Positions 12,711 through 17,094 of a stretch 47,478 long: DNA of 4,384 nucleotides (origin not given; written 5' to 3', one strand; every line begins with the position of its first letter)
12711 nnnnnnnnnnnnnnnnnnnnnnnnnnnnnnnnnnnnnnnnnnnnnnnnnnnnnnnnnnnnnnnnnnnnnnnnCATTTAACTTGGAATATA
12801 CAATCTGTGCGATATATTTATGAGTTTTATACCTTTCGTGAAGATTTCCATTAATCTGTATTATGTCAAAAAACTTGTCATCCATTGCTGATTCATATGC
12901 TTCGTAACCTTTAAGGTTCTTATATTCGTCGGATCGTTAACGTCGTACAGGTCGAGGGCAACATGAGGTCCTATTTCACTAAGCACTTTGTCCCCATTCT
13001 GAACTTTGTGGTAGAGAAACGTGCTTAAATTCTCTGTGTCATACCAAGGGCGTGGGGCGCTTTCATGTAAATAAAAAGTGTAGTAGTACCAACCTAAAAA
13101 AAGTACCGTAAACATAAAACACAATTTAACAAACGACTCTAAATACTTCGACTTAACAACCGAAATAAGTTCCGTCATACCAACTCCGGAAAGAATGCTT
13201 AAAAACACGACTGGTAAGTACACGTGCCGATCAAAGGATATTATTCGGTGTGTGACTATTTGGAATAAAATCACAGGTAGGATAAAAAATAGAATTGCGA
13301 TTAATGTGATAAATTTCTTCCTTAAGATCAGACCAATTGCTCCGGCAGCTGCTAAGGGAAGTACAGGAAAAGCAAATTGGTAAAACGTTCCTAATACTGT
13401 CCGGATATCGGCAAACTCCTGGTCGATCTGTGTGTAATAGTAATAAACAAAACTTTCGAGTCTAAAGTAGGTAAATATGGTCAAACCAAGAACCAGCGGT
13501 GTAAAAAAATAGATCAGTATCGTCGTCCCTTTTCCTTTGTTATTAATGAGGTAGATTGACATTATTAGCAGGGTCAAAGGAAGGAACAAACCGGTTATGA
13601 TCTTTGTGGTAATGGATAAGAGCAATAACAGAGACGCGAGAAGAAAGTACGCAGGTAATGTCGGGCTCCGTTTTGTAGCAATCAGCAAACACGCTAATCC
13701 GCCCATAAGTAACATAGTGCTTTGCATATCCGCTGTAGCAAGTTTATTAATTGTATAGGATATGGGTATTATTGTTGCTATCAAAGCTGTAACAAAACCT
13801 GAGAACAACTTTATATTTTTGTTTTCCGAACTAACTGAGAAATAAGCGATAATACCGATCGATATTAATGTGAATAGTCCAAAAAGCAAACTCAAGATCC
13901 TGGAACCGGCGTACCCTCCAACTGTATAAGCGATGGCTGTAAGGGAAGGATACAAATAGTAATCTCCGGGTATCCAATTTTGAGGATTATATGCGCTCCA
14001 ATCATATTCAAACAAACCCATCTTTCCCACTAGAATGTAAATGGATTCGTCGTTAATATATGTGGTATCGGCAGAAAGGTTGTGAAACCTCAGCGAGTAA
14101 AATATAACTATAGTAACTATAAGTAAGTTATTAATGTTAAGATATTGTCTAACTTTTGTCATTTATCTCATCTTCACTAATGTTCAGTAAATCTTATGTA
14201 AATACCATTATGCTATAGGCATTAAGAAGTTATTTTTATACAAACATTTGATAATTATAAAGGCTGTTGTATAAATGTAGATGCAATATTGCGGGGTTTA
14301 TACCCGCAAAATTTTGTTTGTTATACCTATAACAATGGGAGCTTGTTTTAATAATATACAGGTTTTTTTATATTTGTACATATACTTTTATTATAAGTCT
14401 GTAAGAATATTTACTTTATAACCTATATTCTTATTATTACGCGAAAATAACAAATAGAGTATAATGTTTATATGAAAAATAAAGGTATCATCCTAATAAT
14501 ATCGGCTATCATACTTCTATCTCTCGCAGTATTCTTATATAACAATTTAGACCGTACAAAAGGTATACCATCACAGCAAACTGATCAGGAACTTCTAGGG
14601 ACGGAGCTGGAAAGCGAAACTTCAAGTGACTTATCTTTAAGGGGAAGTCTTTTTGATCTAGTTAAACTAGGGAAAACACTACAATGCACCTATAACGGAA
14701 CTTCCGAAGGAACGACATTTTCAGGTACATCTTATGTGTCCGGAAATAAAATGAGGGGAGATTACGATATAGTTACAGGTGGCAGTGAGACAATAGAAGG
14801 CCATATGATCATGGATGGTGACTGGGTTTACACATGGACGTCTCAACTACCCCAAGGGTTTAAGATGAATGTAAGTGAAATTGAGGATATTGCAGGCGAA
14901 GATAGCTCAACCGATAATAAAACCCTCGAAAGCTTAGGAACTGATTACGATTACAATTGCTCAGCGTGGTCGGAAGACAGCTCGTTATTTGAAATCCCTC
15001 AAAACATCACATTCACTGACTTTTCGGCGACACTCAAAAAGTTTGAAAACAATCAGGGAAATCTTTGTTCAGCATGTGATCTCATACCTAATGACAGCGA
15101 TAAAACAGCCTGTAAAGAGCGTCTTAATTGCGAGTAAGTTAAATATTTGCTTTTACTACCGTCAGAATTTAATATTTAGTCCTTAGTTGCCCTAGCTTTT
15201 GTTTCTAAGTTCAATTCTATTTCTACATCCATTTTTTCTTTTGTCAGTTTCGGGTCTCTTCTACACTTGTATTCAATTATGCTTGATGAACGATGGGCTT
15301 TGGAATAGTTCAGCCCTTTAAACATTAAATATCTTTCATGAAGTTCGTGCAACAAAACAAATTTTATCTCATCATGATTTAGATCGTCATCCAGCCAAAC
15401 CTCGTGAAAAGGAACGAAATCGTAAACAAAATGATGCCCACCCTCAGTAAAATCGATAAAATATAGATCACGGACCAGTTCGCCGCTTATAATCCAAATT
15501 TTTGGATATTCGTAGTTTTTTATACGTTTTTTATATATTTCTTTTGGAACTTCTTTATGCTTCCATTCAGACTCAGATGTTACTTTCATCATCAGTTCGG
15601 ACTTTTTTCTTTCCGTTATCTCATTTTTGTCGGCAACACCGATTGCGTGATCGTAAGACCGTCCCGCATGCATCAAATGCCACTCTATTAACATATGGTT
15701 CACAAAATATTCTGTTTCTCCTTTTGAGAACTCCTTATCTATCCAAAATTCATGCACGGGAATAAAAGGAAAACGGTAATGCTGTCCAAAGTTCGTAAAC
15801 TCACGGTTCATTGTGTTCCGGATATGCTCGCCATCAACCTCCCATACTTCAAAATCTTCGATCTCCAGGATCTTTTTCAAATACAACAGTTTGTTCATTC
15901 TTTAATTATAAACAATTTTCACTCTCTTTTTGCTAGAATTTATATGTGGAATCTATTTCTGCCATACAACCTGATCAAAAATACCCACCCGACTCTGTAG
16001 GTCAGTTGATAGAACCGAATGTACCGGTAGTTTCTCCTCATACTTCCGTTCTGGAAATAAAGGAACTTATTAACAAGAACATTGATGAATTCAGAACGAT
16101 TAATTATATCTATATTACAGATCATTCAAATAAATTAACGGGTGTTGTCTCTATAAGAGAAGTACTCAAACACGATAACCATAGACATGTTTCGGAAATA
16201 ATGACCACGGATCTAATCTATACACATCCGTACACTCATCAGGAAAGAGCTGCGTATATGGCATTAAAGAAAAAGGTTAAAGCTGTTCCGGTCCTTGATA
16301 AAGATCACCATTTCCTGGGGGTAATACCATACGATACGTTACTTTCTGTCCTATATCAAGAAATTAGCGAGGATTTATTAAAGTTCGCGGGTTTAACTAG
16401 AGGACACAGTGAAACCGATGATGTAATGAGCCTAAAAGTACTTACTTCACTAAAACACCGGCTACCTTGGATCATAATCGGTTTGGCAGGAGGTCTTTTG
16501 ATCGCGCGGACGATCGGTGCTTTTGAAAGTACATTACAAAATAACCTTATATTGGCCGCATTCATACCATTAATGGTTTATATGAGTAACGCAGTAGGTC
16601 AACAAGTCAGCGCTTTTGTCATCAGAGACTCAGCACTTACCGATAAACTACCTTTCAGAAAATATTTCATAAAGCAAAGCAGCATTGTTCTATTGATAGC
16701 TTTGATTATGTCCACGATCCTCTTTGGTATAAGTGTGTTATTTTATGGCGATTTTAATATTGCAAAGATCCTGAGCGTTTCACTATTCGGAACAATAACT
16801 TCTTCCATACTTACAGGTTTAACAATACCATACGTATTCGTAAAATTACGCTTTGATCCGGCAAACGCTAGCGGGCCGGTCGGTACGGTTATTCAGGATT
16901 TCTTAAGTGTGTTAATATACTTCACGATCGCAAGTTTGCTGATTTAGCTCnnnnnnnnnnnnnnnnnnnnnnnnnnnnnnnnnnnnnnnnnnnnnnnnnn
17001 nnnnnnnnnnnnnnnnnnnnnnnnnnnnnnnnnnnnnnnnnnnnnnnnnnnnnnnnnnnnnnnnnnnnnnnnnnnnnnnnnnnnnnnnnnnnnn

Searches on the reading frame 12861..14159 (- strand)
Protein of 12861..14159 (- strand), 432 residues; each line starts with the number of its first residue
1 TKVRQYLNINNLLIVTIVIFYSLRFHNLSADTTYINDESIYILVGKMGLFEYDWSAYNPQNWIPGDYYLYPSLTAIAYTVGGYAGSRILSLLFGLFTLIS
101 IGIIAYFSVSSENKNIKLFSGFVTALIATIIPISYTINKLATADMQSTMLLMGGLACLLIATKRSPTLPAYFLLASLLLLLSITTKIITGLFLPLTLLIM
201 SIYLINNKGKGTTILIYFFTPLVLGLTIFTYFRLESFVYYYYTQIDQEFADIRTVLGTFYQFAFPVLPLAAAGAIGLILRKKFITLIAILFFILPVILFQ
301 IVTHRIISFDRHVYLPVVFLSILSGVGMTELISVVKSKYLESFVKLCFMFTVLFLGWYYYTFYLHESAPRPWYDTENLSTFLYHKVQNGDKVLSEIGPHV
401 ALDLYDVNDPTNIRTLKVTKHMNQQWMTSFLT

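Call 15: search_protein_families(library=pfam, proteins=[window:12861-14159:-], max_evalue=0.001)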
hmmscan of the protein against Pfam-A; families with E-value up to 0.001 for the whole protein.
window:12861-14159:- (432 aa): 0 families

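Call 95: search_solved_structures(query=window:12861-14159:-, max_evalue=0.00001)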
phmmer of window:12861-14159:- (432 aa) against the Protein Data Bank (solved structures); distinct sequences matched with E-value up to 0.00001: 0.

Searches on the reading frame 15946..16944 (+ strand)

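Call 15: search_protein_families(library=pfam, proteins=[window:15946-16944:+], max_evalue=0.001)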
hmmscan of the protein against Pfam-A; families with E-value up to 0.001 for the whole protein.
window:15946-16944:+ (333 aa): 2 families
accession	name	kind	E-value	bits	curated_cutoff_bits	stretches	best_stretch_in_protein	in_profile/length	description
PF01769.21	MgtE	-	8e-20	71.8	27.6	1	207-328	1-125/125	Divalent cation transporter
PF00571.33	CBS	-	5.3e-18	65.5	24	2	82-136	1-55/57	CBS domain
